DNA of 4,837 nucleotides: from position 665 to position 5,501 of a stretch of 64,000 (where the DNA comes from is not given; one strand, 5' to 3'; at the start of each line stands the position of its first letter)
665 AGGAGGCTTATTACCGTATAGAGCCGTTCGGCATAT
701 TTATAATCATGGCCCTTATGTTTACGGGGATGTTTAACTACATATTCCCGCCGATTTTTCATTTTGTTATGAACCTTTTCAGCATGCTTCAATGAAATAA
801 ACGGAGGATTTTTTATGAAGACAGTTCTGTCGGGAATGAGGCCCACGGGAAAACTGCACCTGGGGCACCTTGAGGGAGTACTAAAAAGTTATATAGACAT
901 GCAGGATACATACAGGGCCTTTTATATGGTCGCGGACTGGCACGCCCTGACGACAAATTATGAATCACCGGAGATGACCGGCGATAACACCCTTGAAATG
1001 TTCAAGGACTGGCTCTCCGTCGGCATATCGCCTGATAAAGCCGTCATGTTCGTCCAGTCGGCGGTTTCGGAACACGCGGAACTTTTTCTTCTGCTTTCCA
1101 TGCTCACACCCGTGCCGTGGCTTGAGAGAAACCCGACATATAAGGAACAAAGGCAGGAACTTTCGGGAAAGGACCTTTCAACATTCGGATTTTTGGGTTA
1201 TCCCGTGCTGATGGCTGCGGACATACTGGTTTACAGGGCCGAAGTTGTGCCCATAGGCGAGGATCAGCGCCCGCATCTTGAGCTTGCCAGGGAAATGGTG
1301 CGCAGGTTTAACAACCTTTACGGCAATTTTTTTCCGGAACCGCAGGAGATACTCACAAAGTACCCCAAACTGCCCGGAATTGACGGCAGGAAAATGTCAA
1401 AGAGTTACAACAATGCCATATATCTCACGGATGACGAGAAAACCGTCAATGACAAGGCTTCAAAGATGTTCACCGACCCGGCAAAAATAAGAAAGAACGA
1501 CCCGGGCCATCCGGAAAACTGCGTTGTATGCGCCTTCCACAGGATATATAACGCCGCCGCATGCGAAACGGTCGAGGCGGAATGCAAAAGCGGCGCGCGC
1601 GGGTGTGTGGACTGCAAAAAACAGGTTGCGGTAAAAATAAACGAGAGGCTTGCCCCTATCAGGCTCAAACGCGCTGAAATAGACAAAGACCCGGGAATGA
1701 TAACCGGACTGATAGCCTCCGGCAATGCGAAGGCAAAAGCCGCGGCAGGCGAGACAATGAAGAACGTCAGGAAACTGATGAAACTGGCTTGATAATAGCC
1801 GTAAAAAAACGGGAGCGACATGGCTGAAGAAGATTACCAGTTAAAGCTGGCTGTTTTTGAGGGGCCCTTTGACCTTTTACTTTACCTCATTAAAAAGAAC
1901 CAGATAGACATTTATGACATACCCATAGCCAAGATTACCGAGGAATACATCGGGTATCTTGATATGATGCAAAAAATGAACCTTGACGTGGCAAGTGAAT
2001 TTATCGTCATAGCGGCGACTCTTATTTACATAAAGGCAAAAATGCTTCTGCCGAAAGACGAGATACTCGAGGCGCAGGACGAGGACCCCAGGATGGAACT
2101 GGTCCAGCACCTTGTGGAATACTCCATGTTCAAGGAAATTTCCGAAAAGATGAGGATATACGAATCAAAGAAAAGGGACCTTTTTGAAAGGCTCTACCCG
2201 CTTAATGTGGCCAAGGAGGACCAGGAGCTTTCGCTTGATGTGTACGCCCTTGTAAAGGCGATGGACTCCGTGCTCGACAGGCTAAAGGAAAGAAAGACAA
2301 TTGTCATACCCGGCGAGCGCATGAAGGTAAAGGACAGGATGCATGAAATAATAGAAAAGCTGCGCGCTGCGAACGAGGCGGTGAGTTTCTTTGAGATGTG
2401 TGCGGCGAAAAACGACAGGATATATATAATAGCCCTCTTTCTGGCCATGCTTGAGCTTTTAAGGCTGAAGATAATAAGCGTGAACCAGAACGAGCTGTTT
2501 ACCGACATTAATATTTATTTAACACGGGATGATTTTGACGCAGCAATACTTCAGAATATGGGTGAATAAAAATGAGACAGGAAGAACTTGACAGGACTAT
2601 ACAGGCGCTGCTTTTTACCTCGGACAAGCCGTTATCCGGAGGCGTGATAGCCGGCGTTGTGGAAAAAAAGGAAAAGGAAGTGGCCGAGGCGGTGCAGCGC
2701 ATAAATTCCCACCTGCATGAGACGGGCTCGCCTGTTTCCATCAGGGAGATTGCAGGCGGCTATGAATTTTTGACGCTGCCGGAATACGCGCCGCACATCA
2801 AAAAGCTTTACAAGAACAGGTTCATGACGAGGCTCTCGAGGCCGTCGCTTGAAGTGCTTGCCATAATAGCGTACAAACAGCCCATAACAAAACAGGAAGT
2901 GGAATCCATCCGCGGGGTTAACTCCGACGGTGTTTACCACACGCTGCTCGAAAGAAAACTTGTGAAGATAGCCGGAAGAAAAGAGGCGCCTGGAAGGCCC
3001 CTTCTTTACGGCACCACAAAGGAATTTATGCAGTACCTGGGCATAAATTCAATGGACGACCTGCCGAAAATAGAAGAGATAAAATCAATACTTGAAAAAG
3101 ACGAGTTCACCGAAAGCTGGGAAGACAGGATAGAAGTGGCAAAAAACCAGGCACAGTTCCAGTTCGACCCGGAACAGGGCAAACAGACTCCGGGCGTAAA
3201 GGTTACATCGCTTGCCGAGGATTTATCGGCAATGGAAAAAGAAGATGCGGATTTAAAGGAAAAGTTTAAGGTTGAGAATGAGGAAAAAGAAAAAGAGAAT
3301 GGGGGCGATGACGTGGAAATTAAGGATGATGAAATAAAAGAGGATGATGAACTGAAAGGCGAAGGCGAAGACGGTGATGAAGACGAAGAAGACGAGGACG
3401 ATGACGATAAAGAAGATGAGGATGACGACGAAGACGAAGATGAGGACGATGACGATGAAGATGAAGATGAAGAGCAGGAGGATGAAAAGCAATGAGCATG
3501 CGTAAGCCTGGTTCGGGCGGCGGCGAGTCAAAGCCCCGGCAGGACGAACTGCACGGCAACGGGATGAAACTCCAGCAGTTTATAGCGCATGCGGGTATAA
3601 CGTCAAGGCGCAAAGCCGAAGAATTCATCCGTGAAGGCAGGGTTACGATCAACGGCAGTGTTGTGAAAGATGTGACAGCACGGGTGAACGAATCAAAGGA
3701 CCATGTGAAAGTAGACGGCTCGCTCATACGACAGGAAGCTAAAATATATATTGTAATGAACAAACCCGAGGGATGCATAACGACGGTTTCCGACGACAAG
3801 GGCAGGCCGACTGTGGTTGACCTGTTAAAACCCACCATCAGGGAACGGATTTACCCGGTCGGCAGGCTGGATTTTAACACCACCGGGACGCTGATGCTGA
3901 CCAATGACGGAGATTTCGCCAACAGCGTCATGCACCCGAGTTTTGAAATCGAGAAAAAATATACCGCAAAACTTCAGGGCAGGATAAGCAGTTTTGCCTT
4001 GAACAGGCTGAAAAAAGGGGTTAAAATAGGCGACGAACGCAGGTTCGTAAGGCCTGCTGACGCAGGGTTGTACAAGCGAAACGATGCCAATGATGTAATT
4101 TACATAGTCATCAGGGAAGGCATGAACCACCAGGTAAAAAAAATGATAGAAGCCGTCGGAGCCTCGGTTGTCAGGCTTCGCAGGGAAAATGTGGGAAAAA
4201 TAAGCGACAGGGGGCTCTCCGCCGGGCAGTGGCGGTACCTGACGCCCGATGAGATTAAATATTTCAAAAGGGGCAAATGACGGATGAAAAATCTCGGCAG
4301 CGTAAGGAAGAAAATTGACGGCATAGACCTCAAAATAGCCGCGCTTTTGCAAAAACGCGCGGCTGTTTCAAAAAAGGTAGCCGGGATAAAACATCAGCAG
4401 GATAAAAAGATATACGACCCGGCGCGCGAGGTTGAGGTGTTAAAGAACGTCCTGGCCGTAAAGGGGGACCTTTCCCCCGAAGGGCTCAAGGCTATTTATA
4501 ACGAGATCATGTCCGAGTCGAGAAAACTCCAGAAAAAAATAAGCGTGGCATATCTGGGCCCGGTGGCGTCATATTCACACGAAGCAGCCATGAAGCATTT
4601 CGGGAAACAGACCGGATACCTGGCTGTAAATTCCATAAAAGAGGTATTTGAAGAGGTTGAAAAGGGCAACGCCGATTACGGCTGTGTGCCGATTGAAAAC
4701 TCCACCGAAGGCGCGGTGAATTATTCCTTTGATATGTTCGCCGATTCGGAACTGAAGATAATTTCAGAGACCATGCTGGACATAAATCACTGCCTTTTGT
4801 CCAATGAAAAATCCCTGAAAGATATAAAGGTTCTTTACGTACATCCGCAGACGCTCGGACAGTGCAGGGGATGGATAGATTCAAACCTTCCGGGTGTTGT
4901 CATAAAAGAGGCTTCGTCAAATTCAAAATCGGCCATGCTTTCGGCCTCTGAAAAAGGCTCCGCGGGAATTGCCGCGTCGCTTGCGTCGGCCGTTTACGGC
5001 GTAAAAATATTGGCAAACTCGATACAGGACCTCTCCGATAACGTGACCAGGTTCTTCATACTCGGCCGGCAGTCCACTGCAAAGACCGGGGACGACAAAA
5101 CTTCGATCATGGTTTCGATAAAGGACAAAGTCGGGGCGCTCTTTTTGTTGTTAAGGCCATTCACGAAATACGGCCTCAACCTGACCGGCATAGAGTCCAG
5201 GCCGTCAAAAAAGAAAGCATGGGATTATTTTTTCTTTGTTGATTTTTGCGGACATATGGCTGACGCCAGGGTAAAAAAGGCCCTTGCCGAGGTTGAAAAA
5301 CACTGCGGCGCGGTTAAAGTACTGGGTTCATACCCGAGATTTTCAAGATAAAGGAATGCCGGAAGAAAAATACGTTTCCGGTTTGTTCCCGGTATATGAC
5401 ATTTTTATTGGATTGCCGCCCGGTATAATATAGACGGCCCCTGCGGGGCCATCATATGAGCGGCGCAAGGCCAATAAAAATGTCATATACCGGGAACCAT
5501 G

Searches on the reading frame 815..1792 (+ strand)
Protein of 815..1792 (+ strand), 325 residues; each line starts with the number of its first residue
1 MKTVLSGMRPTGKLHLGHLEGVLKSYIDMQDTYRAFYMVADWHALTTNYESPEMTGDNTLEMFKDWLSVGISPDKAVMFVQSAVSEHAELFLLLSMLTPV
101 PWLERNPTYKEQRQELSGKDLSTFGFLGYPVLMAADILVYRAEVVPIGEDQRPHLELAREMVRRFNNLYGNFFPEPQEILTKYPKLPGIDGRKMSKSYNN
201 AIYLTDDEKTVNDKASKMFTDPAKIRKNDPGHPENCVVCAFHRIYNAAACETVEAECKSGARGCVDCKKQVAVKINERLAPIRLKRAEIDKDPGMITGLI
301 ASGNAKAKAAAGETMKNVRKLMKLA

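Call 70: search_protein_families(library=pfam, proteins=[window:815-1792:+], max_evalue=0.00001)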
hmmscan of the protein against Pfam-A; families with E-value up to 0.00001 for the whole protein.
window:815-1792:+ (325 aa): 1 family
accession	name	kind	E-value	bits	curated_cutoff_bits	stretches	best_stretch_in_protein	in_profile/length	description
PF00579.31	tRNA-synt_1b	-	6.2e-65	219.9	21.1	1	3-279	7-291/292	tRNA synthetases class I (W and Y)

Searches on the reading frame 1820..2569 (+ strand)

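Call 70: search_protein_families(library=pfam, proteins=[window:1820-2569:+], max_evalue=0.00001)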
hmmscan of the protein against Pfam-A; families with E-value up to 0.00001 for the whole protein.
window:1820-2569:+ (249 aa): 1 family
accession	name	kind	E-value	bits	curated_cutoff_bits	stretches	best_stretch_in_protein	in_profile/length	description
PF02616.19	SMC_ScpA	-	1.3e-35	124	24.6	1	23-234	1-231/232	Segregation and condensation protein ScpA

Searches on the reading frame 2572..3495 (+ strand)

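Call 70: search_protein_families(library=pfam, proteins=[window:2572-3495:+], max_evalue=0.00001)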
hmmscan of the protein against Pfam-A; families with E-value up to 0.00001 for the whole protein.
window:2572-3495:+ (307 aa): 1 family
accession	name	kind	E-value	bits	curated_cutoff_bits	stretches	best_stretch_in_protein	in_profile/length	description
PF04079.22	SMC_ScpB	-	3.8e-52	176.5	27.4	1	9-167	2-160/160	Segregation and condensation complex subunit ScpB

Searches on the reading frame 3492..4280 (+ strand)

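Call 70: search_protein_families(library=pfam, proteins=[window:3492-4280:+], max_evalue=0.00001)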
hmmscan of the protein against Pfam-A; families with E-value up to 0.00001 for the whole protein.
window:3492-4280:+ (262 aa): 3 families
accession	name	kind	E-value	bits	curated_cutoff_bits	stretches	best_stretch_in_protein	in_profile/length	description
PF00849.27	PseudoU_synth_2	-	1.2e-19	71.4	26.8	1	86-221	2-152/152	RNA pseudouridylate synthase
PF01479.30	S4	-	4.4e-11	42.8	22.8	1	25-67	1-44/48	S4 domain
PF22421.1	SYY_C-terminal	-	9.5e-07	29.1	27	1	20-87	14-81/83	Tyrosine--tRNA ligase SYY-like C-terminal domain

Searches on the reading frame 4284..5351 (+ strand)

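Call 70: search_protein_families(library=pfam, proteins=[window:4284-5351:+], max_evalue=0.00001)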
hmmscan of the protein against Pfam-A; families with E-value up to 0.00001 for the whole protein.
window:4284-5351:+ (355 aa): 3 families
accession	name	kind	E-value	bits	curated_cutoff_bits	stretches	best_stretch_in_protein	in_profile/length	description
PF00800.23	PDT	-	1.3e-59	201.5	25.2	1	88-264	1-180/181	Prephenate dehydratase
PF01817.26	CM_2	-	1.7e-21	76.6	27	1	7-84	1-80/80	Chorismate mutase type II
PF01842.31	ACT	-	1.2e-10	41.4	27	1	273-338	1-65/66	ACT domain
